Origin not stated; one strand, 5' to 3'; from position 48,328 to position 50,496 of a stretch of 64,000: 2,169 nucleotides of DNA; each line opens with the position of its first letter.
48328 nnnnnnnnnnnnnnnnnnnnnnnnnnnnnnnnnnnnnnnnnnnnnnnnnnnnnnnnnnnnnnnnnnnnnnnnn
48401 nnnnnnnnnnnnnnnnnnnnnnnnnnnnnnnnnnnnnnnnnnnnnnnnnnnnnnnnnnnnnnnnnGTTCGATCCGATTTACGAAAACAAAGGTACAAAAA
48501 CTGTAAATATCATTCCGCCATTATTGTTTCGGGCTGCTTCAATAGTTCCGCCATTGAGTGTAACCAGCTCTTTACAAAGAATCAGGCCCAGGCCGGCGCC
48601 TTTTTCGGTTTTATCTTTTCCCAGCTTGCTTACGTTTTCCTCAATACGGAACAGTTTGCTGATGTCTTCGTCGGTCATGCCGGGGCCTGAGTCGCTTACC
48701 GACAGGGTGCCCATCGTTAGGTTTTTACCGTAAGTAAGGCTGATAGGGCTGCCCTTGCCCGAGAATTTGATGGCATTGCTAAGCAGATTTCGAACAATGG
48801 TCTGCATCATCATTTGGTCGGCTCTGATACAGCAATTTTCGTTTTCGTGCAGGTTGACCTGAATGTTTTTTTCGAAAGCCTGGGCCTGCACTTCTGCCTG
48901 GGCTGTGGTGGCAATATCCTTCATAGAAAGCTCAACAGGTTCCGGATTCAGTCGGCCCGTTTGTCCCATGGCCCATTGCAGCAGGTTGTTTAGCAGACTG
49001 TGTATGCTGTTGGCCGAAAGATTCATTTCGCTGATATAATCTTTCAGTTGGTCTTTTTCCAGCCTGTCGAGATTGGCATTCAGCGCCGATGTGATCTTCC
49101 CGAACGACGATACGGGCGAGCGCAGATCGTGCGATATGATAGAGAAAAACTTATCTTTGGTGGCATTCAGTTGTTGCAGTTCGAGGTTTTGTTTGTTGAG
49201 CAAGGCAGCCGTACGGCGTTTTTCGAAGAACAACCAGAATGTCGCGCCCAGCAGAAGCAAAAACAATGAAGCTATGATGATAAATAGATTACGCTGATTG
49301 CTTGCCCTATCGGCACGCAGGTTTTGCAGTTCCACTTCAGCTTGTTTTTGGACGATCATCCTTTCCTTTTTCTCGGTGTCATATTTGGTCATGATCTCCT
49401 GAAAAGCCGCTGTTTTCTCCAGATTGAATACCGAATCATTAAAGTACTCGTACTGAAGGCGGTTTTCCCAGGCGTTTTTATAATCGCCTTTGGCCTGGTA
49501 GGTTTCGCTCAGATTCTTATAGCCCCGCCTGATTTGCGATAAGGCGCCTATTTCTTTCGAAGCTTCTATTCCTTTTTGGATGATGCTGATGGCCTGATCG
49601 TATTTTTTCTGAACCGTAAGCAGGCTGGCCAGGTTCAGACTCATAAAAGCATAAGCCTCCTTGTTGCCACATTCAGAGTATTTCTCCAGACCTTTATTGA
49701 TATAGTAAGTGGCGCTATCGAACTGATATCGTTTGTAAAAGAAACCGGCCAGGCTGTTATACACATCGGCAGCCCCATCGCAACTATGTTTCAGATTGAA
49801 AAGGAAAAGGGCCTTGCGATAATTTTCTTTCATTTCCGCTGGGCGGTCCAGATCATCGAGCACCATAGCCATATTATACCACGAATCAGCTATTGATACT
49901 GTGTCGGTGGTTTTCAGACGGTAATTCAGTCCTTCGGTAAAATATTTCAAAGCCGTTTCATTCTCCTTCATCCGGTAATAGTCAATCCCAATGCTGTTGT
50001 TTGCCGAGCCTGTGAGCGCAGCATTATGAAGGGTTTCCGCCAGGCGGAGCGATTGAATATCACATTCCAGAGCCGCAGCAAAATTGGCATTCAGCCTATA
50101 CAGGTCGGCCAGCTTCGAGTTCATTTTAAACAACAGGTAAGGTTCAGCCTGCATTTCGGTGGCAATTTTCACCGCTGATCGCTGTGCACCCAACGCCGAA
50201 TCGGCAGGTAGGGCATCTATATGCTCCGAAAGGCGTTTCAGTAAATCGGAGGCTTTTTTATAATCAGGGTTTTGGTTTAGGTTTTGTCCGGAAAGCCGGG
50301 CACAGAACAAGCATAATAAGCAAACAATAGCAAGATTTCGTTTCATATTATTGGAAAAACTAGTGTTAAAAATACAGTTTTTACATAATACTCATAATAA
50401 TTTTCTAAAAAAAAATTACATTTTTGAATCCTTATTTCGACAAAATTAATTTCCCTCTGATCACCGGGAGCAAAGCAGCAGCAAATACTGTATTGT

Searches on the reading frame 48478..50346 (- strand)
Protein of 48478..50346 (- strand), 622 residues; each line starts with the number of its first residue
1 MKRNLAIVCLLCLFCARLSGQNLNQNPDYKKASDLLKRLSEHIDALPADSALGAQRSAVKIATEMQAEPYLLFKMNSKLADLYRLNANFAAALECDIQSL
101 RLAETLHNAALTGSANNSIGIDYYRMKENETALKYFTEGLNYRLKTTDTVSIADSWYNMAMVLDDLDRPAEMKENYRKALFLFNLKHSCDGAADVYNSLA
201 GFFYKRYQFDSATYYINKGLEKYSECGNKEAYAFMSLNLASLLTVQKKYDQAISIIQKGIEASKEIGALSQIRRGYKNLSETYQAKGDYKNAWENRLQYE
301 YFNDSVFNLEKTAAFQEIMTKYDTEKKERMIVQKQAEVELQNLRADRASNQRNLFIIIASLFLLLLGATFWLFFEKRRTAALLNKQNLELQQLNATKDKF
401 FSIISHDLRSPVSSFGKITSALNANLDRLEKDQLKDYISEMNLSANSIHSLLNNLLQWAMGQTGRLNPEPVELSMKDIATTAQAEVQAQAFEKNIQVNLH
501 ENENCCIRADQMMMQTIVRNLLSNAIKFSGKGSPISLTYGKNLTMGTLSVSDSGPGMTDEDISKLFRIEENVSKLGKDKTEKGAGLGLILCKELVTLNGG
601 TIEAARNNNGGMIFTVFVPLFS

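Call 12: search_protein_families(library=pfam, proteins=[window:48478-50346:-], max_evalue=0.01)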
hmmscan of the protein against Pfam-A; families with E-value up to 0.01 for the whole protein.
window:48478-50346:- (622 aa): 10 families
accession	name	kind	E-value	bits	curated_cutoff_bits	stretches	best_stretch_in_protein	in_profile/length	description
PF02518.31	HATPase_c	-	3.9e-20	72.8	26.4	1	510-620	2-109/111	Histidine kinase-, DNA gyrase B-, and HSP90-like ATPase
PF13424.12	TPR_12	-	8.3e-18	64.8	30.1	2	74-142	4-74/77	Tetratricopeptide repeat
PF00512.31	HisKA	-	3.9e-07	30.5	26.9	1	397-463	2-65/66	His Kinase A (phospho-acceptor) domain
PF13181.12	TPR_8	-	3.9e-06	27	25.7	1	153-180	1-28/34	Tetratricopeptide repeat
PF13374.12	TPR_10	-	1.5e-05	25.3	27.5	0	78-108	7-37/42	Tetratricopeptide repeat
PF07719.23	TPR_2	-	2.2e-05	24.7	27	0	117-141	5-29/34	Tetratricopeptide repeat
PF00515.34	TPR_1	-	0.00015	21.9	27.8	0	117-140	5-28/34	Tetratricopeptide repeat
PF13176.12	TPR_7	-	0.0042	17.5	27.9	0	78-105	4-31/36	Tetratricopeptide repeat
PF13589.12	HATPase_c_3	-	0.0044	17.5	25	1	515-586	4-77/137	Histidine kinase-, DNA gyrase B-, and HSP90-like ATPase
PF13581.12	HATPase_c_2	-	0.0051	17.2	27.4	1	514-595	32-109/127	Histidine kinase-like ATPase domain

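Call 13: search_protein_families(library=ncbifam, proteins=[window:48478-50346:-], max_evalue=0.01)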
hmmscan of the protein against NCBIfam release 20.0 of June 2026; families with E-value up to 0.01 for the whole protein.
window:48478-50346:- (622 aa): 74 families (the best 25 are shown)
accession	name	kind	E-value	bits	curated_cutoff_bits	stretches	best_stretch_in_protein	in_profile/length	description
NF053520.1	HK_Porph_FimS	equivalog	3.3e-65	220.6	600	1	48-616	60-613/618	sensor histidine kinase FimS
NF046044.1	PnpS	equivalog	5.4e-31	108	400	1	318-619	87-390/390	two-component system histidine kinase PnpS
NF006800.0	PRK09303.1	equivalog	6.3e-29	101.1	342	1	383-621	137-378/383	histidine kinase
TIGR02966.1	phoR_proteo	equivalog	1.5e-28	99.8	334.2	1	385-616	102-331/333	phosphate regulon sensor histidine kinase PhoR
NF041832.1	near_NosP_CTERM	subfamily_domain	2.8e-28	99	400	1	392-620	2-225/370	NahK/ErcS family hybrid sensor histidine kinase/response regulator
NF045595.1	HK_scytonemin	equivalog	2.9e-27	95.4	865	1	388-620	405-635/637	scytonemin biosynthesis sensor histidine kinase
NF047874.1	MASE3_PAS_HK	subfamily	4.7e-27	95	560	1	312-619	308-624/655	MASE3 domain-containing sensor histidine kinase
NF008312.0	PRK11100.1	equivalog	9.2e-27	94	356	1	399-617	258-471/477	two-component system sensor histidine kinase CreC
TIGR02956.1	TMAO_torS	equivalog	1.1e-26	93.3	676.5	1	391-620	458-682/967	TMAO reductase system sensor histidine kinase/response regulator TorS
NF047465.1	hybrid_HK_LvrA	exception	2.4e-25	88.7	1200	1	389-621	194-423/819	hybrid histidine kinase/response regulator LvrA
NF038297.2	hybrid_HK_HrmK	equivalog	1.3e-24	86.8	725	1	370-620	208-457/607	hybrid histidine kinase/response regulator HrmK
NF007793.0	PRK10490.1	equivalog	3.9e-24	84.7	1123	1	395-620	662-882/895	two-component system sensor histidine kinase KdpD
NF008099.0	PRK10841.1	equivalog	5.1e-24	84.1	920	1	391-621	464-691/949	two-component system sensor histidine kinase RcsC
NF008302.0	PRK11091.1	equivalog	1.8e-23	82.7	838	1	390-619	276-504/779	aerobic respiration two-component sensor histidine kinase ArcB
NF033091.0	HK_VanS_ACDEFG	equivalog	5.9e-23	81.4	400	1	392-619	69-293/293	vancomycin resistance histidine kinase VanS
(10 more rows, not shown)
